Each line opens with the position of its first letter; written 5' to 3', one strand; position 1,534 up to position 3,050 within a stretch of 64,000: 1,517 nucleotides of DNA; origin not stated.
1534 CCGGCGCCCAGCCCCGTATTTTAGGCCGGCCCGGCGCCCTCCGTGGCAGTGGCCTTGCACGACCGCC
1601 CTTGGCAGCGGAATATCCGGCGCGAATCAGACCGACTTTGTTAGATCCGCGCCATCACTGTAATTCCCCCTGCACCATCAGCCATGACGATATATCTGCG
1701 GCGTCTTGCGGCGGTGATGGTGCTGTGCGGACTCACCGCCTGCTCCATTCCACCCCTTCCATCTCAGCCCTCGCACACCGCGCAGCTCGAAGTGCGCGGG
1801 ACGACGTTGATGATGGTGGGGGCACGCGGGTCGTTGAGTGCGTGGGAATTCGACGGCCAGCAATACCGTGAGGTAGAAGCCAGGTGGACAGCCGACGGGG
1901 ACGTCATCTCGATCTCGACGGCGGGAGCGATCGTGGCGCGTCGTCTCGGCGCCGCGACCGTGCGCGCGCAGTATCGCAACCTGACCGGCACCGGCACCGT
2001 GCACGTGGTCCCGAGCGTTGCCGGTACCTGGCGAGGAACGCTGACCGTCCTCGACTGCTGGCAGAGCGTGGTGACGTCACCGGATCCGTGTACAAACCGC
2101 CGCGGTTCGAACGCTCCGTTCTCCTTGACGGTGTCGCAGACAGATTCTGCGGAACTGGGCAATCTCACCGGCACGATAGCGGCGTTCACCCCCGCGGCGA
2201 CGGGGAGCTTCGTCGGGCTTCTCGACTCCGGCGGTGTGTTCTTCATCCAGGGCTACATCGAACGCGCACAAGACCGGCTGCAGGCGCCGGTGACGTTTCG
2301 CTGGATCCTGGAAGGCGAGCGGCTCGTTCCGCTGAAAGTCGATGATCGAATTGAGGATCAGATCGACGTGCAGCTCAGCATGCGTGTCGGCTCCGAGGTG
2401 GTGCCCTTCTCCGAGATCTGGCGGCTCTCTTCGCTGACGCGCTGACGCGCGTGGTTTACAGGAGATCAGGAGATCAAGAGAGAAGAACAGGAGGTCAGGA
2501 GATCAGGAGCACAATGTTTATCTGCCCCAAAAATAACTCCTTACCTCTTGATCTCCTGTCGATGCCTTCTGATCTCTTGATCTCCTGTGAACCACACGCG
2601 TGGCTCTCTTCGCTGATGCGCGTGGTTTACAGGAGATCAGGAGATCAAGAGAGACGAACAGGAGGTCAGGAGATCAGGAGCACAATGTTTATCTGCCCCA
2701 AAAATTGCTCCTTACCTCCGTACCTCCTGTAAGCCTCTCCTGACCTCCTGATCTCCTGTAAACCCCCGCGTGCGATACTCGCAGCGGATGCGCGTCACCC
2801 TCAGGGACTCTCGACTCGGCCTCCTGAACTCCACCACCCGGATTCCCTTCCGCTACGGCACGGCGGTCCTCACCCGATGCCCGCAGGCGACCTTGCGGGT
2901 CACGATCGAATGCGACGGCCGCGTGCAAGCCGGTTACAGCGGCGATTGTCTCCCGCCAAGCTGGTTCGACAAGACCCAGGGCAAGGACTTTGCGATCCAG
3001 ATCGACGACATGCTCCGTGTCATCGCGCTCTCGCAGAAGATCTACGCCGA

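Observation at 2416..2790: Two tandem MITE-like palindromic elements inserted directly in front of the enolase-superfamily/MetE-like operon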

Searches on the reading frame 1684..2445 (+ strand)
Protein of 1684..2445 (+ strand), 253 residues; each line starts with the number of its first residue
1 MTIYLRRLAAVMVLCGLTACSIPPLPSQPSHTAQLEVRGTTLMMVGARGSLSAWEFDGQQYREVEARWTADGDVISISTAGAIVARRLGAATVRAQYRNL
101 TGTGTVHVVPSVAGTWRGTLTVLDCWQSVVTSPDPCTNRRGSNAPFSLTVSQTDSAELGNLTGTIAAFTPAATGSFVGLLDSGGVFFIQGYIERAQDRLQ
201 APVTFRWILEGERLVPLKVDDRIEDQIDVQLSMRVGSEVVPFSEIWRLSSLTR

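Call 8: search_protein_families(library=pfam, proteins=[window:1684-2445:+], max_evalue=0.01)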
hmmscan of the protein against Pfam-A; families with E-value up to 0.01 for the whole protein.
window:1684-2445:+ (253 aa): 0 families

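Call 18: find_encoding_contigs(protein=window:1684-2445:+, flank=6000, max_places=6)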
Protein window:1684-2445:+ (253 aa): 2 contigs read that carry it; 2 places shown.
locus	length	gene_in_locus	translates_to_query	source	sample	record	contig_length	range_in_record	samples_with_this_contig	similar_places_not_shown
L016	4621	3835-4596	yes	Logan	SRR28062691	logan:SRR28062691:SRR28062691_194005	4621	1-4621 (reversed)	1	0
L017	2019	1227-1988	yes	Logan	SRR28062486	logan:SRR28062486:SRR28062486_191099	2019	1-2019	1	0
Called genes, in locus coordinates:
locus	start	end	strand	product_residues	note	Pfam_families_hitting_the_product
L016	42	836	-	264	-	-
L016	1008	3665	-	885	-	PF20601:DUF6797, PF23500:DUF7133 (weak), PF00034:Cytochrom_C (faint)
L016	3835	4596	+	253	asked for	-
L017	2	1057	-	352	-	?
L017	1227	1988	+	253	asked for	-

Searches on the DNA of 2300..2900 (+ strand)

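Call 36: search_dna_similar(query=window:2440-2775:+, collection=plasmids, mode=distant, max_evalue=0.01, max_rows=20)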
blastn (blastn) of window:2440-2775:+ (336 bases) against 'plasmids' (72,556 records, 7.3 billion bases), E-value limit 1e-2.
Records with a match: 1; places in all: 1; records where one place covers at least 80% of the query: 0.
Best place of each record, by identity: 80-90% 1.
By first word of the organism name: Pantoea 1.
By predicted mobility (MOB-suite, as given by PLSDB): conjugative 1.
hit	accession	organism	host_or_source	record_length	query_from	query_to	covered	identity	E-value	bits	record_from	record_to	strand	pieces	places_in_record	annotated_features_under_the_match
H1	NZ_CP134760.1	Pantoea agglomerans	Allium cepa,cell culture,bulb ...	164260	20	70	15%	81.5%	6e-4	52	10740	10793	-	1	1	none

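Call 37: search_dna_similar(query=window:2440-2775:+, collection=phages, mode=distant, max_evalue=0.01, max_rows=10)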
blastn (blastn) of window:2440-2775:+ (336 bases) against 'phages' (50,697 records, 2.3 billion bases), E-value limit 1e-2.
No match.

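Call 52: search_rna_families(source=window, start=2300, end=2900, threshold=evalue, max_evalue=1)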
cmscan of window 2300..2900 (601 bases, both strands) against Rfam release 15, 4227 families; matches with E-value up to 1: 32.
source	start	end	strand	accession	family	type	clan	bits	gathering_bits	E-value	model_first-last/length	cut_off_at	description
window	2623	2765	-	RF03792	MIR6462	Gene; miRNA;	-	43.9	96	1.4e-06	1-119/119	no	MIR6462 microRNA precursor family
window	2635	2753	-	RF03777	MIR533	Gene; miRNA;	-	40.9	80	2.6e-07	1-125/125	no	MIR533 microRNA precursor family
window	2570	2647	+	RF03734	mir-4773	Gene; miRNA;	-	38.2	100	2.4e-05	1-78/78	no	mir-4773 microRNA precursor family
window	2567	2650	+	RF00935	mir-876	Gene; miRNA;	-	34.7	88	2.7e-05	1-81/81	no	mir-876 microRNA precursor family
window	2440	2605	+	RF04199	MIR6027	Gene; miRNA;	-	31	95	0.00013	1-159/159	no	MIR6027 microRNA precursor family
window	2452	2594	+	RF03792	MIR6462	Gene; miRNA;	-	29.6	96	0.0036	1-119/119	no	MIR6462 microRNA precursor family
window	2647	2741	-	RF03703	mir-3622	Gene; miRNA;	-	29.1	78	0.0034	1-84/84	no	mir-3622 microRNA precursor family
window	2624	2763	-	RF01911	MIR2118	Gene; miRNA;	-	26.8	85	0.0047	1-170/170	no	MIR2118 microRNA precursor family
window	2453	2593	-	RF03792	MIR6462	Gene; miRNA;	-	25.6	96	0.032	1-119/119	no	MIR6462 microRNA precursor family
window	2572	2645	-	RF03734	mir-4773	Gene; miRNA;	-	25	100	0.04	1-78/78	no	mir-4773 microRNA precursor family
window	2647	2741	+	RF03703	mir-3622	Gene; miRNA;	-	24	78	0.063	1-84/84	no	mir-3622 microRNA precursor family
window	2464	2583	+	RF01911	MIR2118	Gene; miRNA;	-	23.3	85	0.033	1-170/170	no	MIR2118 microRNA precursor family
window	2566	2651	-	RF03488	mir-2366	Gene; miRNA;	-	22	68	0.17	1-83/83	no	mir-2366 microRNA precursor family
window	2646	2739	-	RF03678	mir-3956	Gene; miRNA;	-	21.2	100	0.3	1-98/98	no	mir-3956 microRNA precursor family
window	2659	2729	+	RF04090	mir-6529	Gene; miRNA;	-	21.1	71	0.14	1-79/79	no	mir-6529 microRNA precursor family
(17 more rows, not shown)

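Call 66: get_annotated_region(hit=H1, flank=600)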
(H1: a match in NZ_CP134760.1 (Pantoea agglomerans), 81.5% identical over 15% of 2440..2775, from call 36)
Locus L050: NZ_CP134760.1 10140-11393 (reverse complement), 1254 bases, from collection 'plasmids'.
description: Pantoea agglomerans strain AR24 plasmid pAR24_C, complete sequence
organism: Pantoea agglomerans (NCBI taxid 549)
taxonomy: Bacteria; Pseudomonadota; Gammaproteobacteria; Enterobacterales; Erwiniaceae; Pantoea; Pantoea agglomerans
host: -; source: Allium cepa,cell culture,bulb [BTO:0000159]; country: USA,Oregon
typing (MOB-suite, as given by PLSDB): conjugative; replicon rep_cluster_1441; relaxase MOBF; mating-pair formation MPF_F
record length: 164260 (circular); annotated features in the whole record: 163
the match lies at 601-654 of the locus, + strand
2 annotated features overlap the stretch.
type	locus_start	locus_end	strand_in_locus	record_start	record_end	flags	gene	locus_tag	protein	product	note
CDS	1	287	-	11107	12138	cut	-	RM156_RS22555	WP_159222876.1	tyrosine-type recombinase/integrase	GO:0015074 - DNA integration [Evidence IEA]; GO:0006310 - DNA recombination [Evidence IEA]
CDS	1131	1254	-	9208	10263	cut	-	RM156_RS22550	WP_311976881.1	hypothetical protein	-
